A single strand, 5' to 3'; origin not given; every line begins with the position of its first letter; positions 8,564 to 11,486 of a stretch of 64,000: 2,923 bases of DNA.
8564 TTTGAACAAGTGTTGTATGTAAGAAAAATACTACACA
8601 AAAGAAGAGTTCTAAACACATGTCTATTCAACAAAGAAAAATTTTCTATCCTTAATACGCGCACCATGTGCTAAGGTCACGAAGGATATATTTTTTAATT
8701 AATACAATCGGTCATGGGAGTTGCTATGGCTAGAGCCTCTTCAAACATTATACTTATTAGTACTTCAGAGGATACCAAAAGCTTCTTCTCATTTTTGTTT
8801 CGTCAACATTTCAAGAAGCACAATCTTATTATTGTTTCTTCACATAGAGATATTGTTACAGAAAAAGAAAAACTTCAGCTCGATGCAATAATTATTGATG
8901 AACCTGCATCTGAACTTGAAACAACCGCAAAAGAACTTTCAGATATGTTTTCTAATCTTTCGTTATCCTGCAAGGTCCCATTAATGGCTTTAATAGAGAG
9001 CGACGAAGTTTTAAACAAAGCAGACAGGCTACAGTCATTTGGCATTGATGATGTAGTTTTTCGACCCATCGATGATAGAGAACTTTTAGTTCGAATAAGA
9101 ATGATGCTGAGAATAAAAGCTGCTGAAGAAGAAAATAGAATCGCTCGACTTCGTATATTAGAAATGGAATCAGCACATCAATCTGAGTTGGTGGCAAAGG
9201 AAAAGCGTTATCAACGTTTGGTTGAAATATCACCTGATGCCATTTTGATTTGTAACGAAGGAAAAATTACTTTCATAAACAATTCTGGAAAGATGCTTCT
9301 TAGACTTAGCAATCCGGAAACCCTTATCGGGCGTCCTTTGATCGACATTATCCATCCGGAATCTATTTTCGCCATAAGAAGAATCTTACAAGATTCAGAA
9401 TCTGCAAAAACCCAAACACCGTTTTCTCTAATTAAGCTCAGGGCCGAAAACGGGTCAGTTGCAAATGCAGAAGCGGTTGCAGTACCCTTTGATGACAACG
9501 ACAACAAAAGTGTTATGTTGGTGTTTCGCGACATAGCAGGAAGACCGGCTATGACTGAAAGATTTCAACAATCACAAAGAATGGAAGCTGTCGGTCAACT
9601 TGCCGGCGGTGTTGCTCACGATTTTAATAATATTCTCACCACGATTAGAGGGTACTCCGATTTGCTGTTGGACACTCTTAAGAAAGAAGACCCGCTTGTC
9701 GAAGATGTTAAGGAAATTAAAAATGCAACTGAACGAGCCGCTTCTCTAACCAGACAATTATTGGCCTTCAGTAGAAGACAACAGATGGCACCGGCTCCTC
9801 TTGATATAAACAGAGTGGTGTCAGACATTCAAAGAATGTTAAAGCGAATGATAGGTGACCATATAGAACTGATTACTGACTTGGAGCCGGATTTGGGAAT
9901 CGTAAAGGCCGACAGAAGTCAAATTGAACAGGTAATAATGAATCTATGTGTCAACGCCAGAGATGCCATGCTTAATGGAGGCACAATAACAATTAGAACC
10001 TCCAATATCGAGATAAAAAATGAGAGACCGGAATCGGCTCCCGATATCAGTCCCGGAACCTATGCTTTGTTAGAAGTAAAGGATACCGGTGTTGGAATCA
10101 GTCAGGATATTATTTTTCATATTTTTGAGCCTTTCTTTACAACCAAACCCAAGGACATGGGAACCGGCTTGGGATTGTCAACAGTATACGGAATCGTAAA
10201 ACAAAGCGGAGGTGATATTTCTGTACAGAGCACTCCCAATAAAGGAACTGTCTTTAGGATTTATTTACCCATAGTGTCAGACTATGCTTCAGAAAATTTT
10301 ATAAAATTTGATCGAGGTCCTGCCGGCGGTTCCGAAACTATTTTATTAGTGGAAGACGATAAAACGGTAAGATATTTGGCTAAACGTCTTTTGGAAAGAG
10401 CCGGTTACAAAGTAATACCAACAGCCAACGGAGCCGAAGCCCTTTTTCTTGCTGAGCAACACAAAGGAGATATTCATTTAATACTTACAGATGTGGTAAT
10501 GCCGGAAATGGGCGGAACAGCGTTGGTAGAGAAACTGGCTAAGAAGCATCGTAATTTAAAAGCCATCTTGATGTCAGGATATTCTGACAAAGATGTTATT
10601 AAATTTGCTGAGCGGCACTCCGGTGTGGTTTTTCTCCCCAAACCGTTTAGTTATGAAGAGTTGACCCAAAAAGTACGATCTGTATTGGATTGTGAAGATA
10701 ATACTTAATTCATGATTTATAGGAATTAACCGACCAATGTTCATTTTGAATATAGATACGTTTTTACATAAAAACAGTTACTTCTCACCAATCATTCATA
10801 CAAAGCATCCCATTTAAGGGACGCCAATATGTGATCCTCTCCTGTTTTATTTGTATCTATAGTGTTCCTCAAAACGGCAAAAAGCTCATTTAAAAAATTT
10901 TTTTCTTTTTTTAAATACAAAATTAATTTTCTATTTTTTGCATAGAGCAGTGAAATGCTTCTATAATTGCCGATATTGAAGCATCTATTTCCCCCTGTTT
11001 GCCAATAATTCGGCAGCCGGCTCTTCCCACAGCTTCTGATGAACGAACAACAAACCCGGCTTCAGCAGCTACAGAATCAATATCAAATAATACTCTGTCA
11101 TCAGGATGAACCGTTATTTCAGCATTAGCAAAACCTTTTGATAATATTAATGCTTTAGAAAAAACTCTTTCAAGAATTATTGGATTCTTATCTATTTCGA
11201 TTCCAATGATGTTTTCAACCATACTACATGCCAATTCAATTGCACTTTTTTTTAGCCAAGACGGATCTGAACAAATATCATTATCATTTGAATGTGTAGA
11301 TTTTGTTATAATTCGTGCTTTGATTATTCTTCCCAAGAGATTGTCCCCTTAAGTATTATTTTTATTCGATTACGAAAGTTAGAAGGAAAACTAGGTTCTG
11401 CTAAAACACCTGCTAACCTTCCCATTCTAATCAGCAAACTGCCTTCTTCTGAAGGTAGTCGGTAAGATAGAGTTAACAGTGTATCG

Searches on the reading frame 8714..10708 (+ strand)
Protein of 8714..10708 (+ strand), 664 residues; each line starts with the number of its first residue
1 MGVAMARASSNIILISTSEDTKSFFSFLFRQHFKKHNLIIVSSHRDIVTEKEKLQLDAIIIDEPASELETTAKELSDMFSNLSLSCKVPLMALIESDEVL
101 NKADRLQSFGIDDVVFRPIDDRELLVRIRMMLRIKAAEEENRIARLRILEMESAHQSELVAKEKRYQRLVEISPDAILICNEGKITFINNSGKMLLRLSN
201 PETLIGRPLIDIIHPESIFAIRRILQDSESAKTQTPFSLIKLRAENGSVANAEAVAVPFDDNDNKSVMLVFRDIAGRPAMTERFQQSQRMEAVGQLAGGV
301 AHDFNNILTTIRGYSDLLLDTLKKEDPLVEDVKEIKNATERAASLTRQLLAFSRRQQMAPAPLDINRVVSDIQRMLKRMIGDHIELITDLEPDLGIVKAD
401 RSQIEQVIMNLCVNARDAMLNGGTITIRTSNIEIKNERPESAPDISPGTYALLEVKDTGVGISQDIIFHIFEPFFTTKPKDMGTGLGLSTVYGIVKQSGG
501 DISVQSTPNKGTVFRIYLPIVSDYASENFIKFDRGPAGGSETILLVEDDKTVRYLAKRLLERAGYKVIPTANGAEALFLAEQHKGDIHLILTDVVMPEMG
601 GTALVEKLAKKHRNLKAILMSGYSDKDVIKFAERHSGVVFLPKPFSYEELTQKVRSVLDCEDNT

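Call 22: search_protein_families(library=pfam, proteins=[window:8714-10708:+], max_evalue=0.001)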
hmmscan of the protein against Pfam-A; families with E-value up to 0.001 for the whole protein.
window:8714-10708:+ (664 aa): 7 families
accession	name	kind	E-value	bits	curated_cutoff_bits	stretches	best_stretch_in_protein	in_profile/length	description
PF00072.30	Response_reg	-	3.3e-23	82.4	30.2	1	543-655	1-111/111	Response regulator receiver domain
PF02518.31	HATPase_c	-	1.4e-22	80.6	26.4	1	400-520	2-109/111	Histidine kinase-, DNA gyrase B-, and HSP90-like ATPase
PF00512.31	HisKA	-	3.1e-12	46.8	26.9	1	294-356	3-64/66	His Kinase A (phospho-acceptor) domain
PF00989.32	PAS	-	1.2e-07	32.2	22.6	1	165-274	2-113/113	PAS fold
PF13426.13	PAS_9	-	1.9e-07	31.8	27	1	174-274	1-101/103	PAS domain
PF13188.13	PAS_8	-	6.3e-07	29.5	21.8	1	165-218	2-55/65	PAS domain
PF08448.16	PAS_4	-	0.00039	21.1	23.1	0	173-275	4-106/110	PAS fold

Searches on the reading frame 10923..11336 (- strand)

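Call 22: search_protein_families(library=pfam, proteins=[window:10923-11336:-], max_evalue=0.001)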
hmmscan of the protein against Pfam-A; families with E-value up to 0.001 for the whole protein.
window:10923-11336:- (137 aa): 1 family
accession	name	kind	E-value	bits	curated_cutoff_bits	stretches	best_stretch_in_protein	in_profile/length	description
PF02108.21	FliH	-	3.1e-09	37.3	24.1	1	28-123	25-123/128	Flagellar assembly protein FliH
